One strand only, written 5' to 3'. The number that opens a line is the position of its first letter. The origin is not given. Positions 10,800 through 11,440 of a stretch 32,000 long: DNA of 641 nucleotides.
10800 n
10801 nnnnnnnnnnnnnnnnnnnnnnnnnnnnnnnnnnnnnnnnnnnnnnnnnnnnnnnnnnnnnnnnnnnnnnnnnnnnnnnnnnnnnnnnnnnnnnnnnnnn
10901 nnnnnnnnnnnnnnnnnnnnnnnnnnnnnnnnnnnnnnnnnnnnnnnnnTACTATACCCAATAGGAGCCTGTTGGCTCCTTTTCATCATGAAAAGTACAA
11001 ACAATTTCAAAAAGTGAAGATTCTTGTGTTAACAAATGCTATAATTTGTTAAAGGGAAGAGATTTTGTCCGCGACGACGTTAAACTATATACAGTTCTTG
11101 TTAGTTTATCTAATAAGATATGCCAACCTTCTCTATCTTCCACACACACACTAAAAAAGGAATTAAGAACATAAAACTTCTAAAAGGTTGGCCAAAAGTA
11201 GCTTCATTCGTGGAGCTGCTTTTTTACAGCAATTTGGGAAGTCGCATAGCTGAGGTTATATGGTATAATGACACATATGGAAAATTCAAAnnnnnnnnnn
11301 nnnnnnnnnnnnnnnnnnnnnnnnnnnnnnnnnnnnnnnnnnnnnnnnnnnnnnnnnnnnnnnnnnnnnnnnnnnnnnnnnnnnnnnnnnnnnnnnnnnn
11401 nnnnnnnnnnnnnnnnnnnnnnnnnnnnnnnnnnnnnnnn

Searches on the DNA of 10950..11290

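Call 51: search_rna_families(source=window, start=10950, end=11290, threshold=evalue, max_evalue=10)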
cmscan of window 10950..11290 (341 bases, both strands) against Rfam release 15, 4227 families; matches with E-value up to 10: 7.
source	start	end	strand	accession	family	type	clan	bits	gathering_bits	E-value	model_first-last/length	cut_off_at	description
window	10977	11065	+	RF00072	SNORA75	Gene; snRNA; snoRNA; HACA-box;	-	19.4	80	1.2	1-134/134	no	Small nucleolar RNA SNORA75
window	10959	11045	-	RF00082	SraG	Gene; sRNA;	-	19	50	0.47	1-177/177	no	SraG RNA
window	11045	11146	-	RF03378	mir-7398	Gene; miRNA;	-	15.1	44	3.2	1-60/60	no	mir-7398 microRNA precursor family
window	10981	11062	+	RF01197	snR39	Gene; snRNA; snoRNA; CD-box;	CL00054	14.4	40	8.3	1-95/95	no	Small nucleolar RNA snR39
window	11226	11282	+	RF02700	HtrA_thermometer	Cis-reg; thermoregulator;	-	14.2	52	8.5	1-46/46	no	HtrA 5' UTR thermometer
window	11116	11149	-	RF00619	U6atac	Gene; snRNA; splicing;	CL00009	13.5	33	0.39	1-126/126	no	U6atac minor spliceosomal RNA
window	11104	11206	-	RF01493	rli37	Gene; sRNA;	-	11.4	90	6.6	1-247/247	no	Listeria sRNA rli37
